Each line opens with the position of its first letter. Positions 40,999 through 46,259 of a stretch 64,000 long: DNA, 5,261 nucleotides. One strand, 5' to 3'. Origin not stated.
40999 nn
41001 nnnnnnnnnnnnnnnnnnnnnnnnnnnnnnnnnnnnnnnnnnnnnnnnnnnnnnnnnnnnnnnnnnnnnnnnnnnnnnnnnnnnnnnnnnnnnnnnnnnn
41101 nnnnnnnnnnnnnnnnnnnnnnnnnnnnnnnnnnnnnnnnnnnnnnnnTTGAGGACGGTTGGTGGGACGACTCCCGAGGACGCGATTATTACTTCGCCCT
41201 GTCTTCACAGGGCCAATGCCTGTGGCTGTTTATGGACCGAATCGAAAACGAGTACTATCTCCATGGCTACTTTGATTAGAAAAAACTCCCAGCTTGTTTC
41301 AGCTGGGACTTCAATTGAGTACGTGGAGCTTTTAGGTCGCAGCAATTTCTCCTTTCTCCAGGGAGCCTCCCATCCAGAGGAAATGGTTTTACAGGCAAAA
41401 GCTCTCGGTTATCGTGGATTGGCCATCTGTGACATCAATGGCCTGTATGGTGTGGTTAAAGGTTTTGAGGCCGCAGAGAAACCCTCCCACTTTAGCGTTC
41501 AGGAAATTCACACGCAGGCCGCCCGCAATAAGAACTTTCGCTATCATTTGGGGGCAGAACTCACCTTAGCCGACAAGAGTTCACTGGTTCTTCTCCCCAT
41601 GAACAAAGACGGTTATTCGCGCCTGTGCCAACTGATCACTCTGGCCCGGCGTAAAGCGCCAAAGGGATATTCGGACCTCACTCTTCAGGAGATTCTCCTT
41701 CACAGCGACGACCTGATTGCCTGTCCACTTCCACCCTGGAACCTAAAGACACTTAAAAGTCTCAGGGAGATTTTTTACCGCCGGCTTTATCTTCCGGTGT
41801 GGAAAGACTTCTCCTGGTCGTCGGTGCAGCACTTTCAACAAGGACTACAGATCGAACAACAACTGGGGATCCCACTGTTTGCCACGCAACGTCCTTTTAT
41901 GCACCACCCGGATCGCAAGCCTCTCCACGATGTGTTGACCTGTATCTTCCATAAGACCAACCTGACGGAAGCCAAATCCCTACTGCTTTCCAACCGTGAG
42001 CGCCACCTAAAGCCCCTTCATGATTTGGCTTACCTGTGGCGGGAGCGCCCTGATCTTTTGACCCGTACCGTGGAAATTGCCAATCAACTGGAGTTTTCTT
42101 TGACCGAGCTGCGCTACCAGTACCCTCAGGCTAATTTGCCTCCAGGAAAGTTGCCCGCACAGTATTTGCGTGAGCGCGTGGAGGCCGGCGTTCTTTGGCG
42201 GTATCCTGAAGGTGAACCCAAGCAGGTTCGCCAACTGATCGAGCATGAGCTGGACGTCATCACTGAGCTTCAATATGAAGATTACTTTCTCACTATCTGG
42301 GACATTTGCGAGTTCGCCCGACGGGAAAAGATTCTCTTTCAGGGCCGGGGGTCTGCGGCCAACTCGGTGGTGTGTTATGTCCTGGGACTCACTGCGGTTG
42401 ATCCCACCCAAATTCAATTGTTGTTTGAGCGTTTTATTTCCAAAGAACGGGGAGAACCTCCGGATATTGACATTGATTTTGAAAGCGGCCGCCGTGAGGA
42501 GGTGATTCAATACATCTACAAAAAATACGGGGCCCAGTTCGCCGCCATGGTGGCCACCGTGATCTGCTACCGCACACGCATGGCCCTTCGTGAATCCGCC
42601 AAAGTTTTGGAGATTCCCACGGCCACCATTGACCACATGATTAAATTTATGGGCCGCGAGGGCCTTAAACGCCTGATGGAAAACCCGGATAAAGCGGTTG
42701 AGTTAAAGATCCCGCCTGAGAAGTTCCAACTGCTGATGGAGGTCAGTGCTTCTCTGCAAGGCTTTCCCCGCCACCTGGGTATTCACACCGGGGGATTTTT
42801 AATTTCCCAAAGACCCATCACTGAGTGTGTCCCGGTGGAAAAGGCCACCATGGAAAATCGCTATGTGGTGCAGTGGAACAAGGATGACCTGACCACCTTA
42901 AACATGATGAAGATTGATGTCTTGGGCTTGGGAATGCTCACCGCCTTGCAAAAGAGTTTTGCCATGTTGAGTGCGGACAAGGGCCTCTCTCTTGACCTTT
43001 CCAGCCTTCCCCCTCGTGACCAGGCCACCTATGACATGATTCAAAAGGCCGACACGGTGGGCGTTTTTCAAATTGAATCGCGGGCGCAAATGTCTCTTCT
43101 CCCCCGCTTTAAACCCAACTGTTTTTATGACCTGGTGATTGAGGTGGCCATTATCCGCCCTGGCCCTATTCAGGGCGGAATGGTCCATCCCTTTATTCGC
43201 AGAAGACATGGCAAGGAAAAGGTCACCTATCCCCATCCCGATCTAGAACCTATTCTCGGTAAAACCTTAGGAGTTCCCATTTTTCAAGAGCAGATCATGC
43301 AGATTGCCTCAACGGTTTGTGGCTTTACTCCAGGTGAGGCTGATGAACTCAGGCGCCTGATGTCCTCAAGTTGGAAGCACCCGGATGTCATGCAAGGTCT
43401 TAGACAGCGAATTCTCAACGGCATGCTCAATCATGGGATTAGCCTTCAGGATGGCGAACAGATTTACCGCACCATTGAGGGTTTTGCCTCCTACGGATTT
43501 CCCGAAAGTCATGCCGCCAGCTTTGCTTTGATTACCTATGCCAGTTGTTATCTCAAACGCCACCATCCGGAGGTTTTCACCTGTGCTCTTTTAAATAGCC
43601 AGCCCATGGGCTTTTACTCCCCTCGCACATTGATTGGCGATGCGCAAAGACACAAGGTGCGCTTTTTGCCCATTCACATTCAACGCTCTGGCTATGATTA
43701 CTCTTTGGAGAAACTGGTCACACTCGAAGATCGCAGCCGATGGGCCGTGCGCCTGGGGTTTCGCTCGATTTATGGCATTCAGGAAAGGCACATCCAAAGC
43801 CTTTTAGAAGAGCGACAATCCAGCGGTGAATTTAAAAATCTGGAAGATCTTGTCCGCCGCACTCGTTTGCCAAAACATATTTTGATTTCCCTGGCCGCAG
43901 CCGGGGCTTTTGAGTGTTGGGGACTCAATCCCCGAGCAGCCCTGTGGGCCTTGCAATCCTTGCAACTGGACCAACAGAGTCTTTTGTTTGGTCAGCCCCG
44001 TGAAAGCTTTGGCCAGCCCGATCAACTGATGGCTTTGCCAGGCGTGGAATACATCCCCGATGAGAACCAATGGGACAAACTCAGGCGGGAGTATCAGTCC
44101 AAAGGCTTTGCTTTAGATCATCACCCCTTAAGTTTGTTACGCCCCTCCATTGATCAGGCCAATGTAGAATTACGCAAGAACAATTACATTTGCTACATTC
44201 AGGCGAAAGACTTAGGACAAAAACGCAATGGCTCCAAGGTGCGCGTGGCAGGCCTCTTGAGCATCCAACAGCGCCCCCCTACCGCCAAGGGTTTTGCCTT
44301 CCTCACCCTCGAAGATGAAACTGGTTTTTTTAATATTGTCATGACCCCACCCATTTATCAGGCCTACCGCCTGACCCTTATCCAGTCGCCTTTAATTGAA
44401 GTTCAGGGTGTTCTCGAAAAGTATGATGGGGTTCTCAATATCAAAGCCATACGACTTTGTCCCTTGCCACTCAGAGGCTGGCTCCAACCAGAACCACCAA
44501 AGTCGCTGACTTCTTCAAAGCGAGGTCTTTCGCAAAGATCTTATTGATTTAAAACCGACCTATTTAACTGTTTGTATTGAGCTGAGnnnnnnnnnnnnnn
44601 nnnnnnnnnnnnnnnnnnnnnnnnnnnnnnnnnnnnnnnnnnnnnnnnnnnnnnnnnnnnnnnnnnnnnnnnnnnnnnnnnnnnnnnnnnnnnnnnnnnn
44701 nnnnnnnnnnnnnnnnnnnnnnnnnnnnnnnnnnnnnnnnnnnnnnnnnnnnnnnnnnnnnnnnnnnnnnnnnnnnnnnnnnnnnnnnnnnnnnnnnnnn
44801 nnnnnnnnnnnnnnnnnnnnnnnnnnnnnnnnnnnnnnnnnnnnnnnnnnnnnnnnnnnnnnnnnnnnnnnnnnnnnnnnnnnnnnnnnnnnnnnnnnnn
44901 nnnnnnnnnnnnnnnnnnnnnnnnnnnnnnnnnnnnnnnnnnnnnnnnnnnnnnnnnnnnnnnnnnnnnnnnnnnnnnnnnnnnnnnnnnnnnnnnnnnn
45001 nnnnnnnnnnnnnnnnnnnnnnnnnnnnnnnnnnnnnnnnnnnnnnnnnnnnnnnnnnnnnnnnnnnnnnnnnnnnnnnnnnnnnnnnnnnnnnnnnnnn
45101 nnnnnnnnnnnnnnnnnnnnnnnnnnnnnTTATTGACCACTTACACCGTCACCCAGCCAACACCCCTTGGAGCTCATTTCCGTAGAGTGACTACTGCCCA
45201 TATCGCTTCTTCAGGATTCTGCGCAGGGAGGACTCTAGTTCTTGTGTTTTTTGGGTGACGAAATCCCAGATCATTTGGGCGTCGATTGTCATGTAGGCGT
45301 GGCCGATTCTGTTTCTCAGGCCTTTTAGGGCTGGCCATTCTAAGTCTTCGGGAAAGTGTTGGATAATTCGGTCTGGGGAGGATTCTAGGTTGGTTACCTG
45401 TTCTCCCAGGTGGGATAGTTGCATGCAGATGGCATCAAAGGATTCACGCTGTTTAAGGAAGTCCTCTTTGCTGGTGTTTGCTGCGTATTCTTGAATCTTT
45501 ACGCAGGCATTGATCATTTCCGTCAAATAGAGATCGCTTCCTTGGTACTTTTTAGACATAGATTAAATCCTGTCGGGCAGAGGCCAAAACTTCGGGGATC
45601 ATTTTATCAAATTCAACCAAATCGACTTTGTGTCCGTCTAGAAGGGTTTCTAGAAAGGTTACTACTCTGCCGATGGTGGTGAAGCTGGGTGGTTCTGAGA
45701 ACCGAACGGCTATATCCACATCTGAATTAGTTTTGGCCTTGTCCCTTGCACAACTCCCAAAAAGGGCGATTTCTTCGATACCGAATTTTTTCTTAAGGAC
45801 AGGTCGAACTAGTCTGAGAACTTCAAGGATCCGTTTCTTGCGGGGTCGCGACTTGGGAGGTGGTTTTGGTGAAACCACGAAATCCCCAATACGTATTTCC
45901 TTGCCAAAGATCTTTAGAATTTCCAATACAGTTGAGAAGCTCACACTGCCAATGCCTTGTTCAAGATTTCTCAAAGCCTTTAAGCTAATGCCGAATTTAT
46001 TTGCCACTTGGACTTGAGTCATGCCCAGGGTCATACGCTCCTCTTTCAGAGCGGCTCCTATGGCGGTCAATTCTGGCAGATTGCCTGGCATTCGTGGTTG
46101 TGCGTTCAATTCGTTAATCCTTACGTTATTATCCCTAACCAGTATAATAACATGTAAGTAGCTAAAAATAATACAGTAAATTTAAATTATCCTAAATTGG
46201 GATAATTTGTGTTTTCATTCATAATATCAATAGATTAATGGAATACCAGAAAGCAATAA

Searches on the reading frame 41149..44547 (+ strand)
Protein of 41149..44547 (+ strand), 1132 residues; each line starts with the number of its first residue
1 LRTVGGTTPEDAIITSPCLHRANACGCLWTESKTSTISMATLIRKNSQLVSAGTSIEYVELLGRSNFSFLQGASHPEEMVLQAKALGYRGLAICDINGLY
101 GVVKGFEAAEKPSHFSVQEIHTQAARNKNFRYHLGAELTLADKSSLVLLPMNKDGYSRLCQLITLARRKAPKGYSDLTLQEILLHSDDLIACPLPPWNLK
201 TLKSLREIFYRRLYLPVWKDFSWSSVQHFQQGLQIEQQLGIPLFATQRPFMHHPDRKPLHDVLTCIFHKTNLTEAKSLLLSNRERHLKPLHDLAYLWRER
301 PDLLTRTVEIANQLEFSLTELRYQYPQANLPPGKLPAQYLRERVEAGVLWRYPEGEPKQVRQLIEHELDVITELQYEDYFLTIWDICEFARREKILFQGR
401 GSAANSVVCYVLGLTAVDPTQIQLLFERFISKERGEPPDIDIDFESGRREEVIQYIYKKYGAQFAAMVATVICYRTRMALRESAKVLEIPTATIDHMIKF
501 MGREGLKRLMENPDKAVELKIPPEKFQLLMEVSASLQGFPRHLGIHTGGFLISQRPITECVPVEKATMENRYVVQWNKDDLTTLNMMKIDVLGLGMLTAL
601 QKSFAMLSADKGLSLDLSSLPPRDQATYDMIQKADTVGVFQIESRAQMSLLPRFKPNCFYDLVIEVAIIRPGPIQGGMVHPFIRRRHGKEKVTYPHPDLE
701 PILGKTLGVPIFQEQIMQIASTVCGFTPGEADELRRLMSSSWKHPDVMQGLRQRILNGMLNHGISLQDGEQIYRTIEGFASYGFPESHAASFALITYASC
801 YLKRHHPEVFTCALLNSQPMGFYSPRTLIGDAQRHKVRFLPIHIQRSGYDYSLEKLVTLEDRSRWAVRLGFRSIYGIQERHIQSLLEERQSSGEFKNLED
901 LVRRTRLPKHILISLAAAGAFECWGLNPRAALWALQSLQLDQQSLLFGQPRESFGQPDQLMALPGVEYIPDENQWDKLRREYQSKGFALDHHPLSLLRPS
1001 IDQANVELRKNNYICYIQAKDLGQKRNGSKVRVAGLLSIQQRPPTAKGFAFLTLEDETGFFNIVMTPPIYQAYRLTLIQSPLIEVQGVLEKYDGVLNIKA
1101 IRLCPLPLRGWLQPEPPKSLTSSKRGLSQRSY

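Call 28: search_protein_families(library=pfam, proteins=[window:41149-44547:+], max_evalue=0.0001)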
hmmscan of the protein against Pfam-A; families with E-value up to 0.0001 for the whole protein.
window:41149-44547:+ (1132 aa): 5 families
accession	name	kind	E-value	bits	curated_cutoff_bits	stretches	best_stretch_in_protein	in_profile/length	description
PF07733.18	DNA_pol3_alpha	-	2e-83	280.4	23.9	1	338-593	1-260/260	Bacterial DNA polymerase III alpha NTPase domain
PF17657.6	DNA_pol3_finger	-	3e-60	202.7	22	1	596-762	1-165/166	Bacterial DNA polymerase III alpha subunit finger domain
PF14579.12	HHH_6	-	1.4e-18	67.3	25.6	1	837-930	2-89/90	Helix-hairpin-helix motif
PF02811.25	PHP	-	1.5e-12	48.6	26.4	1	64-191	5-120/164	PHP domain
PF01336.31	tRNA_anti-codon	-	2.3e-05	24.7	27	1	1045-1100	13-69/75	OB-fold nucleic acid binding domain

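Call 75: list_cluster_members(proteins=[window:41149-44547:+, window:30865-32463:-, window:26681-27871:-, window:7818-8600:-, window:6428-7768:-])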
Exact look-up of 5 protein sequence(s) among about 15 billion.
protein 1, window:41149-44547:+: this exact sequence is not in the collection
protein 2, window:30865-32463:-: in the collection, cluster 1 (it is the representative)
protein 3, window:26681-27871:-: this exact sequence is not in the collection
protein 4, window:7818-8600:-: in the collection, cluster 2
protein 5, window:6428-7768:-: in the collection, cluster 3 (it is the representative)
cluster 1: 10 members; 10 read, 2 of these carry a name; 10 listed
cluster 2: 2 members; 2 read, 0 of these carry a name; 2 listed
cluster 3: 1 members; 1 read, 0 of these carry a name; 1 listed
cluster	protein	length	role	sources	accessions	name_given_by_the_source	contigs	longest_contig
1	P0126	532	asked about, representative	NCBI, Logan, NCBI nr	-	-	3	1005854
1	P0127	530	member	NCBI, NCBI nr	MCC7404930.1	MAG: ABC transporter substrate-binding protein [Bdellovibrionales bacterium] | ABC transporter substrate-binding protein [Bdellovibrionales bacterium]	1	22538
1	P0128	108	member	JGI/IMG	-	dipeptide transport system substrate-binding protein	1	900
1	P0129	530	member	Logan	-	-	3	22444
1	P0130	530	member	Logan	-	-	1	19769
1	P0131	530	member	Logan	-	-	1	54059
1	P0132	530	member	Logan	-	-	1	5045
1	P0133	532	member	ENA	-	-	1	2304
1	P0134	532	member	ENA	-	-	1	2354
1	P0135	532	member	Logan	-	-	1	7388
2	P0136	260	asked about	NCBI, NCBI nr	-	-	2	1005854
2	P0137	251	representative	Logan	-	-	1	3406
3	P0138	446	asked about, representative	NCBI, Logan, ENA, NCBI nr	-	-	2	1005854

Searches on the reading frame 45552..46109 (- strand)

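Call 79: search_protein_families(library=pfam, proteins=[window:45552-46109:-], max_evalue=0.0001)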
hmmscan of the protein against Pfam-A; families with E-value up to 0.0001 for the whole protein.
window:45552-46109:- (185 aa): 4 families
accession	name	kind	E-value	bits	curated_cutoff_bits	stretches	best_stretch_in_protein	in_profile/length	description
PF01909.29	NTP_transf_2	-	1.3e-12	48.3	21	1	99-184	2-92/93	Nucleotidyltransferase domain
PF18765.7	Polbeta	-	1.5e-12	47.9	26.9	1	103-174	5-76/93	Polymerase beta, Nucleotidyltransferase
PF01381.28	HTH_3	-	2.1e-09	37.7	23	1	21-72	1-52/55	Helix-turn-helix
PF13560.12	HTH_31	-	2.8e-06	28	27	1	17-69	2-55/64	Helix-turn-helix domain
